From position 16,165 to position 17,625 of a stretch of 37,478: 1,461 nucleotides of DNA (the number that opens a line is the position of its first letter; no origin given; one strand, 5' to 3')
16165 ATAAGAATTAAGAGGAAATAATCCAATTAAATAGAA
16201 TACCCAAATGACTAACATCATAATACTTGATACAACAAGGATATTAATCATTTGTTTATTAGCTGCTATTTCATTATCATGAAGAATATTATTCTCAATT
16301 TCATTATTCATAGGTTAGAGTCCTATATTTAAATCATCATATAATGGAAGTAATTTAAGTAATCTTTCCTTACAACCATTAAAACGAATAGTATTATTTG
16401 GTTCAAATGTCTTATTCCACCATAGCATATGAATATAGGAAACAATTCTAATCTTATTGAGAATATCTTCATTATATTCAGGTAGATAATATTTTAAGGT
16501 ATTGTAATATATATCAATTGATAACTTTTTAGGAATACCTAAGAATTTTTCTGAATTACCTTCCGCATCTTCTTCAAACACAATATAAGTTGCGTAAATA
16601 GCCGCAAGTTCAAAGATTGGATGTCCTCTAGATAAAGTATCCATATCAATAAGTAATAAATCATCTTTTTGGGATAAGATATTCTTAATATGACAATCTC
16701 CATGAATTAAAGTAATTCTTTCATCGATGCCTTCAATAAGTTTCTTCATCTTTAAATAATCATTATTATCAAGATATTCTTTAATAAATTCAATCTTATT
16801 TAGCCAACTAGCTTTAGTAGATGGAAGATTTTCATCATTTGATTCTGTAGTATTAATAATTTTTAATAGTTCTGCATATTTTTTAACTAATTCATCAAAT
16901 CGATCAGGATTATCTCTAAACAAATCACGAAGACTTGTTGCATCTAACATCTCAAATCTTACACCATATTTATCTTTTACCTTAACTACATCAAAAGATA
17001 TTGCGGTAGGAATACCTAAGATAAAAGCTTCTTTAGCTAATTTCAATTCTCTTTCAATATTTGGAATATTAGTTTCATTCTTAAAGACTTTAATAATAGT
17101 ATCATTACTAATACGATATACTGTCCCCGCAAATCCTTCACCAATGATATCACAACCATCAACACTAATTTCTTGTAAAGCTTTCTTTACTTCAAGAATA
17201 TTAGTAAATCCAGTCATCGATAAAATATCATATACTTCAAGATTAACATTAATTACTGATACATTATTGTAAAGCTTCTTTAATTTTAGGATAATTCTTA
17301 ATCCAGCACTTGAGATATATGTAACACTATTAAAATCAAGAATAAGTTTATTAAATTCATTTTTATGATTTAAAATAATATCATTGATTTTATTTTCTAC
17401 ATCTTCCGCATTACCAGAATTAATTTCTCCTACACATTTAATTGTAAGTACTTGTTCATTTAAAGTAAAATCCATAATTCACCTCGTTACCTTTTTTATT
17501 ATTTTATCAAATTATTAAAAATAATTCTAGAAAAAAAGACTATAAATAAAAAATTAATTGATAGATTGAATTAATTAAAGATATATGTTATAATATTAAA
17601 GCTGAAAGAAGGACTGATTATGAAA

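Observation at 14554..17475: Fused two-gene partner-switching-like module whose output appears to be a kinase, not a sigma factor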

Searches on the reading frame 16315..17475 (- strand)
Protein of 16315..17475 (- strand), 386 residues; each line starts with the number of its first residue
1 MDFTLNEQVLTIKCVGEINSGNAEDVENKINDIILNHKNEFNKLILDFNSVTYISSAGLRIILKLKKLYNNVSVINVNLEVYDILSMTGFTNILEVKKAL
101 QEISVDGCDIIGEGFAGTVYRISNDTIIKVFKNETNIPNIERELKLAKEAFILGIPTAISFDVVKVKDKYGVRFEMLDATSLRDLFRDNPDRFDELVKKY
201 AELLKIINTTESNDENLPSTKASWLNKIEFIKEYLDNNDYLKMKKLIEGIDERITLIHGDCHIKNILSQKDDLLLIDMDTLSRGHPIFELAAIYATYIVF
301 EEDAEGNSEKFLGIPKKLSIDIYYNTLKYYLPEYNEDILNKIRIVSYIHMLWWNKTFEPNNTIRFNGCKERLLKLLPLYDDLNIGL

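Call 3: search_protein_families(library=pfam, proteins=[window:16315-17475:-], max_evalue=1)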
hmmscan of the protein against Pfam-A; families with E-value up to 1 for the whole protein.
window:16315-17475:- (386 aa): 9 families
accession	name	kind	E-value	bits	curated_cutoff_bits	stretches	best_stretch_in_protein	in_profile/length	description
PF01740.26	STAS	-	3e-13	49.9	22.6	1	6-102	7-105/106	STAS domain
PF01636.29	APH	-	8.1e-10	39.3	23.2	1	111-305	5-220/239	Phosphotransferase enzyme family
PF02958.26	EcKL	-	0.0005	19.9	22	1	211-291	176-258/294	Ecdysteroid kinase-like family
PF01633.27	Choline_kinase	-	0.0017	18.1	29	1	197-294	114-204/300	Choline/ethanolamine kinase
PF19974.5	TCAD9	-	0.029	14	40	1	252-287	295-330/429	Ternary complex associated domain 9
PF04048.20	Sec8_N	-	0.089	13.1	26.8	0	24-66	50-92/142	Exocyst complex component Sec8 N-terminal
PF01163.29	RIO1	-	0.11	12.6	22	1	246-278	116-148/187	RIO domain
PF13575.12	DUF4135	-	0.13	11.8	29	1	259-282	151-174/378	Domain of unknown function (DUF4135)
PF18268.6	Hit1_C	-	0.21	12.2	26.1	0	288-340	22-73/82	Hit1 C-terminal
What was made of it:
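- Checked: Pfam APH covers residues 111-305 (8.1e-10, 39.3 bits, cut-off 23.2) (call 3).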

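Call 4: search_protein_families(library=ncbifam, proteins=[window:16315-17475:-], max_evalue=1)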
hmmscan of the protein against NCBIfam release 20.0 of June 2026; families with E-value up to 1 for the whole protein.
window:16315-17475:- (386 aa): 15 families
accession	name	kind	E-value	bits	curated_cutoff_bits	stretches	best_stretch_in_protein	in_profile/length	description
TIGR02172.1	Fb_sc_TIGR02172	paralog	1.5e-26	93.7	228.2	1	107-302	5-201/226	TIGR02172 family protein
TIGR00377.1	ant_ant_sig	superfamily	1.2e-14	54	53.45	1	4-100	8-106/108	anti-sigma factor antagonist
TIGR02886.1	spore_II_AA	equivalog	4.8e-13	49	114.75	1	1-102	1-104/106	anti-sigma F factor antagonist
NF008738.0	PRK11768.1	equivalog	2.5e-05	23.8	194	1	221-287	157-229/327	serine/threonine protein kinase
TIGR02906.1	spore_CotS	subfamily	0.00013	21.1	172.7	1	173-295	107-229/314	CotS family spore coat protein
TIGR02721.1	ycfN_thiK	equivalog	0.0011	18.2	299.45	1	253-296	145-188/256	thiamine kinase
TIGR03724.2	arch_bud32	equivalog_domain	0.0012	18.4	125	1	254-278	104-128/193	KEOPS complex kinase/ATPase Bud32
TIGR02457.1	TreS_Cterm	hypoth_equivalog_domain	0.0071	15.1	375.05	1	220-279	349-405/529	putative maltokinase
NF046102.1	CellCycRegCcrZ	equivalog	0.018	14.5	400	1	244-299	143-199/260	cell cycle regulator CcrZ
NF011462.0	PRK14879.1-3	equivalog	0.023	14.4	174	0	232-278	80-125/192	Kae1-associated kinase Bud32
NF007620.0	PRK10271.1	equivalog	0.025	14.2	206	1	242-295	151-204/274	thiamine kinase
NF007890.0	PRK10593.1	equivalog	0.026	13.8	319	1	243-270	182-209/297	hypothetical protein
NF047705.1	slr1659_superfam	superfamily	0.066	13.5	100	1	6-65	13-72/111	slr1659 superfamily regulator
NF012171.0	APH_6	equivalog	0.14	11.4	325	1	244-296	147-198/270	APH(6)-I family aminoglycoside O-phosphotransferase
NF002475.0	PRK01723.1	equivalog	0.21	10.6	142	1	233-280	142-189/241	3-deoxy-D-manno-octulosonic acid kinase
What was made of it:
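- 17170..17475 (-): STAS domain (aa 1-102), anti-sigma-antagonist type. Pfam STAS 3e-13; NCBIfam TIGR00377 54.0 bits against a cut-off of 53.45 (calls 3, 4).
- On Aminoglycoside resistance kinases (e.g. NCBIfam APH(6)-I): APH_6 scores 11.4 bits against a cut-off of 325 (call 4).
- On NCBIfam TIGR02172 family: 93.7 bits, E 1.5e-26, over residues 107-302 (call 4).
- Closest known: APH / choline-kinase-type small-molecule kinases, and NCBIfam TIGR02172. Same: The closest curated sequence family is TIGR02172 (1.5e-26, call 4).
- APH-fold enzymes include a few protein kinases (YihE/SrkA gives a weak NCBIfam hit, 2.5e-5, call 4), so a protein substrate is not excluded. The STAS domain scores just above the NCBIfam anti-sigma antagonist cut-off (54.0 against 53.45, call 4). 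The NCBIfam APH(6) resistance model scores 11.4 bits against a cut-off of 325 (call 4).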

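Call 6: find_homologous_proteins(query=window:16315-17475:-, max_evalue=0.001)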
Query window:16315-17475:- (386 aa): 6625 proteins with E <= 0.001 among 8000 candidates; the best 120 are listed.
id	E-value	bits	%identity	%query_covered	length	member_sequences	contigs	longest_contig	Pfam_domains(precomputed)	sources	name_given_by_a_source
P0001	1.5e-249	845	100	100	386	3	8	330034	PF01740.27,PF01636.30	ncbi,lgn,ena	-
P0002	1.0e-157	543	64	100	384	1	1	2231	PF01740.27,PF01636.30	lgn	-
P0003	2.9e-156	538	64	100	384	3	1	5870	PF01740.27,PF01636.30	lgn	-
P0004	3.0e-153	528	62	99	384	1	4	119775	PF01740.27,PF01636.30,PF13466.13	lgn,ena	-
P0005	7.7e-153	527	62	100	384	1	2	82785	PF01740.27,PF01636.30,PF13466.13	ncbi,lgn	-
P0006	6.9e-148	511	60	100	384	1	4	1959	PF01740.27,PF01636.30,PF13466.13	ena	-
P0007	5.8e-146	505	62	100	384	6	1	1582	PF01740.27,PF01636.30,PF13466.13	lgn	-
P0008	6.2e-144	498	59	100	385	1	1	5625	PF01740.27,PF01636.30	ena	-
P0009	2.1e-143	496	60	100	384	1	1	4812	PF01740.27,PF01636.30,PF13466.13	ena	-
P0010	6.0e-142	491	59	100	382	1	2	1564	PF01740.27,PF01636.30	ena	-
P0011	2.8e-141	489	58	99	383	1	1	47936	PF01740.27,PF01636.30,PF13466.13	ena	-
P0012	3.9e-139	482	58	100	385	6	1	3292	PF01740.27,PF01636.30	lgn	-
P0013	5.6e-139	482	60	100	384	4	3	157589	PF01740.27,PF01636.30,PF13466.13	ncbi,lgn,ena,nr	ncbi:MAG: phosphotransferase [Bacilli bacterium]|nr:phosphotransferase [Bacilli bacterium] MBR158198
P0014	1.2e-138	480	59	96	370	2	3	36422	PF01740.27,PF02958.27,PF01636.30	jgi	-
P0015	1.2e-138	480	59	100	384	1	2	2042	PF01740.27,PF01636.30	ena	-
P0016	1.6e-138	480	59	100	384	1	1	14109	PF01740.27,PF01636.30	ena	-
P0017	1.8e-138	480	59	100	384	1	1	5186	PF01740.27,PF01636.30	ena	-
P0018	2.4e-138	479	57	99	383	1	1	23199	PF01740.27,PF01636.30,PF13466.13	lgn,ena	-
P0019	2.9e-138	479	57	100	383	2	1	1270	PF01740.27,PF01636.30,PF13466.13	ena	-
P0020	4.4e-138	479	58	99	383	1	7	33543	PF01740.27,PF01636.30,PF13466.13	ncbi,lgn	-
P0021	5.2e-138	478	59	100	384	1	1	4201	PF01740.27,PF01636.30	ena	-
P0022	6.1e-138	478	59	100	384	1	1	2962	PF01740.27,PF01636.30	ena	-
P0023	7.6e-138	478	59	100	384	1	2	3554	PF01740.27,PF01636.30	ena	-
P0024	7.6e-138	478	59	100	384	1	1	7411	PF01740.27,PF01636.30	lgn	-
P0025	8.1e-138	478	58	100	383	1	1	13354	PF01740.27,PF01636.30,PF13466.13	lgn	-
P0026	9.0e-138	478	59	100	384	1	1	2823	PF01740.27,PF01636.30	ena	-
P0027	1.2e-137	477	59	100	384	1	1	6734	PF01740.27,PF01636.30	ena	-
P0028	6.5e-137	475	57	100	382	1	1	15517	PF01740.27,PF01636.30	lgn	-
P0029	1.7e-136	473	57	100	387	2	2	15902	PF01740.27,PF01636.30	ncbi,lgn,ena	-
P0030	4.3e-136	472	57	97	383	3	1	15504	PF01740.27,PF02958.27,PF01636.30,PF13466.13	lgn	-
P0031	1.1e-135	471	56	99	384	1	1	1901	PF01740.27,PF01636.30,PF13466.13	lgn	-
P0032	1.4e-135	470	57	99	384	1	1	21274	PF01740.27,PF01636.30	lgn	-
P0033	2.0e-135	470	59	100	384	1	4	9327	PF01740.27,PF02958.27,PF01636.30,PF13466.13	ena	-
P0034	2.1e-135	470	59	100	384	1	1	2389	PF01740.27,PF02958.27,PF01636.30,PF13466.13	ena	-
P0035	3.8e-135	469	59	99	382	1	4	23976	PF01740.27,PF02958.27,PF01636.30,PF13466.13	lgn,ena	-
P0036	3.9e-135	469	57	99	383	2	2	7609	PF01740.27,PF02958.27,PF01636.30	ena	-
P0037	4.0e-135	469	56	99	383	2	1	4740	PF01740.27,PF02958.27,PF01636.30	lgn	-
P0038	4.2e-135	469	55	99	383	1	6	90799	PF01740.27,PF01636.30,PF13466.13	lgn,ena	-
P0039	5.1e-135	468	58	96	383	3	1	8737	PF01740.27,PF01636.30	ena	-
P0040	5.4e-135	468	56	100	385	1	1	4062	PF01740.27,PF01636.30,PF13466.13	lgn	-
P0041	1.6e-134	467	56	99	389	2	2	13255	PF01740.27,PF01636.30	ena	-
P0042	1.6e-134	467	55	100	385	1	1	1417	PF01740.27,PF01636.30,PF13466.13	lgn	-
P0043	1.7e-134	467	59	100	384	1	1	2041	PF01740.27,PF02958.27,PF01636.30,PF13466.13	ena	-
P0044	2.3e-134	466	56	100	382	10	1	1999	PF01740.27,PF01636.30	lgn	-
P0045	3.7e-134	466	57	100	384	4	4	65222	PF01740.27,PF01636.30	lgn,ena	-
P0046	5.4e-134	465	56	100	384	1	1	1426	PF01740.27,PF01636.30,PF13466.13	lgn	-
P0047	6.1e-134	465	57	100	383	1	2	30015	PF01740.27,PF01636.30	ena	-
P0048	9.6e-134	464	55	100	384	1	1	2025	PF01740.27,PF02958.27,PF01636.30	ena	-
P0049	1.1e-133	464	57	99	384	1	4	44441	PF01740.27,PF01636.30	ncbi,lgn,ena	-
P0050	1.2e-133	464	59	98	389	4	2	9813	PF01740.27,PF01636.30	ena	-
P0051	1.4e-133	464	56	99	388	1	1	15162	PF01740.27,PF01636.30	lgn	-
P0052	1.7e-133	463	57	99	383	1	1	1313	PF01740.27,PF01636.30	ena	-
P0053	2.3e-133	463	58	99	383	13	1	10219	PF01740.27,PF01636.30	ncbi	-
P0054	3.8e-133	462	56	99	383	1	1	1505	PF01740.27,PF01636.30,PF13466.13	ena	-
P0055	5.5e-133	462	57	99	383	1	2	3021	PF01740.27,PF01636.30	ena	-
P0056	8.4e-133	461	58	99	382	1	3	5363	PF01740.27,PF01636.30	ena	-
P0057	1.0e-132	461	56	100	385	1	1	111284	PF01740.27,PF01636.30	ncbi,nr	ncbi:MAG: anti-sigma factor antagonist [Bacilli bacterium]|nr:anti-sigma factor antagonist [Bacilli 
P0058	1.0e-132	461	57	99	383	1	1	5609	PF01740.27,PF01636.30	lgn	-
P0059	1.5e-132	460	56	100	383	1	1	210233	PF01740.27,PF01636.30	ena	-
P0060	1.6e-132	460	55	99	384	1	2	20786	PF01740.27,PF01636.30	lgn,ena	-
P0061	2.0e-132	460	56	99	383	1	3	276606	PF01740.27,PF01636.30,PF13466.13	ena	-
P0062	2.8e-132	459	56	99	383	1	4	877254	PF01740.27,PF01636.30,PF13466.13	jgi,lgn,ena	-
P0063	4.3e-132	459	57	97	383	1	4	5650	PF01740.27,PF01636.30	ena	-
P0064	4.6e-132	459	58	99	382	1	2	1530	PF01740.27,PF01636.30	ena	-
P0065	5.0e-132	459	53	100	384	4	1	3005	PF01740.27,PF01636.30,PF13466.13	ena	-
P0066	5.1e-132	459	57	99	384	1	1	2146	PF01740.27,PF01636.30,PF13466.13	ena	-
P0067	9.7e-132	458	56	100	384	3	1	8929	PF01740.27,PF01636.30,PF13466.13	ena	-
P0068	9.8e-132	458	55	100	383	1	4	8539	PF01740.27,PF01636.30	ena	-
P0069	1.0e-131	458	57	100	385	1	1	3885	PF01740.27,PF02958.27,PF01636.30,PF13466.13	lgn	-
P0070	1.1e-131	458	55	100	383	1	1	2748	PF01740.27,PF01636.30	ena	-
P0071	1.1e-131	458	56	100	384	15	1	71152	PF01740.27,PF02958.27,PF01636.30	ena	-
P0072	3.7e-131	456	55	100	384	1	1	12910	PF01740.27,PF02958.27,PF01636.30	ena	-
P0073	4.0e-131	456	55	99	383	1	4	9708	PF01740.27,PF02958.27,PF01636.30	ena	-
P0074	4.1e-131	456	55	100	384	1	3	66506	PF01740.27,PF01636.30,PF13466.13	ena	-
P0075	7.5e-131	455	57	100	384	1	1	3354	PF01740.27,PF01636.30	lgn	-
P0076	9.5e-131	454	53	100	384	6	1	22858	PF01740.27,PF01636.30,PF13466.13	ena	-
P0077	9.8e-131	454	56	100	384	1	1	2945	PF01740.27,PF01636.30,PF13466.13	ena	-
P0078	1.1e-130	454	56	100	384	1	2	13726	PF01740.27,PF01636.30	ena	-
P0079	1.2e-130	454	55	99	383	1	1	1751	PF01740.27,PF01636.30,PF13466.13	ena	-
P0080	1.5e-130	454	56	100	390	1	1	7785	PF01740.27,PF02958.27,PF01636.30,PF13466.13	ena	-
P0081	1.6e-130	454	56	98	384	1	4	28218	PF01740.27,PF01636.30,PF13466.13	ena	-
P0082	2.2e-130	453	57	100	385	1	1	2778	PF01740.27,PF02958.27,PF01636.30,PF13466.13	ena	-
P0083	2.2e-130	453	57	100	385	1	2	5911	PF01740.27,PF02958.27,PF01636.30,PF13466.13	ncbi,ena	-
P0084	2.5e-130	453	56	99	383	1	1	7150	PF01740.27,PF01636.30,PF13466.13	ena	-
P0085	2.6e-130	453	53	100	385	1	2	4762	PF01740.27,PF01636.30,PF13466.13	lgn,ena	-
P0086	3.6e-130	453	55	100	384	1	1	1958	PF01740.27,PF02958.27,PF01636.30,PF13466.13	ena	-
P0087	3.7e-130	453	55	100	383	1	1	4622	PF01740.27,PF01636.30,PF13466.13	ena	-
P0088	4.0e-130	452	55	100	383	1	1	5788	PF01740.27,PF01636.30,PF13466.13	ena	-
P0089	4.4e-130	452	55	99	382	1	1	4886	PF01740.27,PF01636.30,PF13466.13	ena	-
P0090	5.1e-130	452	56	100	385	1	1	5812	PF01740.27,PF02958.27,PF01636.30,PF13466.13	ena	-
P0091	5.3e-130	452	56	98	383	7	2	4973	PF01740.27,PF01636.30,PF13466.13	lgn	-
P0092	5.3e-130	452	55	99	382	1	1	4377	PF01740.27,PF02958.27,PF01636.30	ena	-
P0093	5.4e-130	452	59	98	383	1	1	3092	PF01740.27,PF02958.27,PF01636.30,PF13466.13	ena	-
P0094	6.0e-130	452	56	100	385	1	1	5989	PF01740.27,PF02958.27,PF01636.30,PF13466.13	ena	-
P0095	6.1e-130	452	56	100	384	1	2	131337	PF01740.27,PF01636.30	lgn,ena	-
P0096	6.8e-130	452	56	100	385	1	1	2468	PF01740.27,PF02958.27,PF01636.30,PF13466.13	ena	-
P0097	7.4e-130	452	58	98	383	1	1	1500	PF01740.27,PF02958.27,PF01636.30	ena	-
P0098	8.5e-130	451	55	100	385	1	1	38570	PF01740.27,PF01636.30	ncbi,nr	ncbi:MAG: STAS domain-containing protein [Bacilli bacterium]|nr:STAS domain-containing protein [Baci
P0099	8.9e-130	451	56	100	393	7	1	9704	PF01740.27,PF02958.27,PF01636.30,PF13466.13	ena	-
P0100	1.2e-129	451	54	100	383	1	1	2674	PF01740.27,PF01636.30,PF13466.13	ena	-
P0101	1.2e-129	451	54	100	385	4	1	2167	PF01740.27,PF02958.27,PF01636.30,PF13466.13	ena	-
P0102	1.3e-129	451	54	100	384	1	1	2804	PF01740.27,PF02958.27,PF01636.30,PF13466.13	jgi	jgi:uncharacterized protein (TIGR02172 family)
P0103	1.7e-129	450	54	99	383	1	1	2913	PF01740.27,PF01636.30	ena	-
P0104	1.7e-129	450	55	100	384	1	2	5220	PF01740.27,PF01636.30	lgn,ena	-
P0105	1.7e-129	450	57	100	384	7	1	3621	PF01740.27,PF01636.30,PF13466.13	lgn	-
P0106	1.8e-129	450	55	100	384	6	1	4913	PF01740.27,PF02958.27,PF01636.30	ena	-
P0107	1.9e-129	450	55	100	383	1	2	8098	PF01740.27,PF01636.30,PF13466.13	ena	-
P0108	1.9e-129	450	56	100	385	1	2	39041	PF01740.27,PF01636.30,PF13466.13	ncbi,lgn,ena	-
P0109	2.0e-129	450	56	100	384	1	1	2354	PF01740.27,PF02958.27,PF01636.30,PF13466.13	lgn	-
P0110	2.0e-129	450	56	100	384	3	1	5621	PF01740.27,PF02958.27,PF01636.30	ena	-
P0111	2.3e-129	450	56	100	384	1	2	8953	PF01740.27,PF02958.27,PF01636.30,PF13466.13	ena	-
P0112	2.3e-129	450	56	100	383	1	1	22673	PF01740.27,PF02958.27,PF01636.30,PF13466.13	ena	-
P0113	2.4e-129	450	56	100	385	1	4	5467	PF01740.27,PF01636.30,PF13466.13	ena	-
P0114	2.5e-129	450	55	100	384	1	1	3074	PF01740.27,PF01636.30,PF13466.13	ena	-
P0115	2.5e-129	450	54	100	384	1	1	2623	PF01740.27,PF01636.30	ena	-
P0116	2.6e-129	450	58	100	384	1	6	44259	PF01740.27,PF01636.30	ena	-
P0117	2.8e-129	450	56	100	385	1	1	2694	PF01740.27,PF01636.30,PF13466.13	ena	-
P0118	2.9e-129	450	56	100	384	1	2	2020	PF01740.27,PF02958.27,PF01636.30,PF13466.13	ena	-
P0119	3.0e-129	450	54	100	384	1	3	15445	PF01740.27,PF01636.30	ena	-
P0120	3.0e-129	449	53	100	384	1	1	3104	PF01740.27,PF01636.30,PF13466.13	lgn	-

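Call 7: find_encoding_contigs(protein=P0062, flank=6000, max_places=3)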
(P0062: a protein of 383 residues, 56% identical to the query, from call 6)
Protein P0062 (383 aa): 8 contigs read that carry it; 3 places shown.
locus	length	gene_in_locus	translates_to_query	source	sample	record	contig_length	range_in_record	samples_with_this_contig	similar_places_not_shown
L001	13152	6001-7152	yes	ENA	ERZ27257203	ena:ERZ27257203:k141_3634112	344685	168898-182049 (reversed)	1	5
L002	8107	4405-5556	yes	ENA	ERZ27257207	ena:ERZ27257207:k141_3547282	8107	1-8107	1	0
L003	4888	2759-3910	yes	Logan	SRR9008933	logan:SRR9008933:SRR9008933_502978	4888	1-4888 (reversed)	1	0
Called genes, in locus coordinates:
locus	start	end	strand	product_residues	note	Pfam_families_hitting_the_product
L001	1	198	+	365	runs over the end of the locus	PF18928:DUF5677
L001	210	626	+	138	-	-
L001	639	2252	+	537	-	PF06418:CTP_synth_N, PF00117:GATase, PF07722:Peptidase_C26 (faint)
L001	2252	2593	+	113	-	PF02635:DsrE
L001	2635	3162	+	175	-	PF00156:Pribosyltran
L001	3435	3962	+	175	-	PF00300:His_Phos_1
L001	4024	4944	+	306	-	-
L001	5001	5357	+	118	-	-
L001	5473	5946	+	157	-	-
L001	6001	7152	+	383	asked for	PF01740:STAS, PF13466:STAS_2 (weak), PF01636:APH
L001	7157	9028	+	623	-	PF02518:HATPase_c (faint), PF07228:SpoIIE, PF13581:HATPase_c_2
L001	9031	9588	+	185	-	PF02525:Flavodoxin_2, PF03358:FMN_red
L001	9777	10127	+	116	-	PF04221:RelB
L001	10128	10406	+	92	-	PF15738:YafQ_toxin, PF05016:ParE_toxin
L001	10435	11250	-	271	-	PF00781:DAGK_cat, PF19279:YegS_C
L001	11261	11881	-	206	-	PF07947:YhhN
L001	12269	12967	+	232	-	-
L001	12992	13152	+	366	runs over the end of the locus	-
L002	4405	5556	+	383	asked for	PF01740:STAS, PF13466:STAS_2 (weak), PF01636:APH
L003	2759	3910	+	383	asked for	PF01740:STAS, PF13466:STAS_2 (weak), PF01636:APH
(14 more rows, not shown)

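Call 8: find_encoding_contigs(protein=P0057, flank=6000, max_places=2)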
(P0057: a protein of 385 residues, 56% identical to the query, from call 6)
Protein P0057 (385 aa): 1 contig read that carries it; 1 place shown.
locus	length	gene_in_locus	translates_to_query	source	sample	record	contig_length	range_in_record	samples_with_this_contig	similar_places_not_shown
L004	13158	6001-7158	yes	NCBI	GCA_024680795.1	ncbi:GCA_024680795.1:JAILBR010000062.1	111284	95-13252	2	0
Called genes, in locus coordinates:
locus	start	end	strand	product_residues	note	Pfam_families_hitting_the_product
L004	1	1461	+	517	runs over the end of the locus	?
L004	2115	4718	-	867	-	PF02368:Big_2, PF26182:Ig_NUP210_5th (faint), PF26918:Ig_Eae (faint), PF02368:Big_2, PF00128:Alpha-amylase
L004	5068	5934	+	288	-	PF02311:AraC_binding (weak), PF07883:Cupin_2, PF12833:HTH_18, PF00165:HTH_AraC (weak)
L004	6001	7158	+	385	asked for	PF01740:STAS, PF01636:APH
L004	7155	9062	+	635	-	PF07228:SpoIIE, PF13581:HATPase_c_2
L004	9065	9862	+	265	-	PF01381:HTH_3, PF12844:HTH_19, PF13443:HTH_26 (weak), PF13560:HTH_31 (weak)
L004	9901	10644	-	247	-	PF03009:GDPD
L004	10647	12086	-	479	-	PF07690:MFS_1, PF13347:MFS_2, PF03209:PUCC (weak), PF07690:MFS_1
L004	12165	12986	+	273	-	PF00702:Hydrolase, PF13344:Hydrolase_6, PF13419:HAD_2 (weak), PF13242:Hydrolase_like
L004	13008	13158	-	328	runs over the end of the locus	PF03590:AsnA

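Call 9: find_encoding_contigs(protein=P0001, flank=10000, max_places=3)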
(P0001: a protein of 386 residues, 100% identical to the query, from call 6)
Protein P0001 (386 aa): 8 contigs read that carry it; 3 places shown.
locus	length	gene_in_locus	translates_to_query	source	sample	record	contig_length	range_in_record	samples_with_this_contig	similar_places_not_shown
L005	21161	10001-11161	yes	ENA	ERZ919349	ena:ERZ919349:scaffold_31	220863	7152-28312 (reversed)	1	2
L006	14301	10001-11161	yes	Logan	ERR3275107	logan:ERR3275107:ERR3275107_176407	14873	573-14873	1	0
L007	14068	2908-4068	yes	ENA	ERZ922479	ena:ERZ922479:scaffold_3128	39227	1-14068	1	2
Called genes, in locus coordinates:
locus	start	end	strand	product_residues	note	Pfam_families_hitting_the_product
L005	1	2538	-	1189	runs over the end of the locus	PF21461:HL_N-beta (faint), PF21764:Invasin_D4 (faint), PF22359:Big-like (faint), PF26182:Ig_NUP210_5th (faint), PF02368:Big_2, PF26918:Ig_Eae (faint), PF02368:Big_2, PF01510:Amidase_2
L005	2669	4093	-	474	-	PF03606:DcuC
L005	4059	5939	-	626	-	PF09335:VTT_dom, PF01553:Acyltransferase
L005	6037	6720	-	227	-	-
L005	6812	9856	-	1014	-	PF01336:tRNA_anti-codon (faint)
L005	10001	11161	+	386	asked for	PF01740:STAS, PF01636:APH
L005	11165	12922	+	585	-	PF07228:SpoIIE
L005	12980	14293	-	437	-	PF19290:PmbA_TldD_2nd, PF19289:PmbA_TldD_3rd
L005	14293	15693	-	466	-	PF01523:PmbA_TldD_1st, PF19290:PmbA_TldD_2nd, PF19289:PmbA_TldD_3rd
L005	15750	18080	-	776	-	PF00933:Glyco_hydro_3, PF01915:Glyco_hydro_3_C, PF14310:Fn3-like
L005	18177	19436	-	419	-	PF19289:PmbA_TldD_3rd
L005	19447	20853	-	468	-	PF19289:PmbA_TldD_3rd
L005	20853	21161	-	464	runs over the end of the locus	PF08668:HDOD (weak), PF13487:HD_5, PF01966:HD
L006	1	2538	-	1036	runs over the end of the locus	?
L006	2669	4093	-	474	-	PF03606:DcuC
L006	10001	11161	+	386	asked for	PF01740:STAS, PF01636:APH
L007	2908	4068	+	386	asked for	PF01740:STAS, PF01636:APH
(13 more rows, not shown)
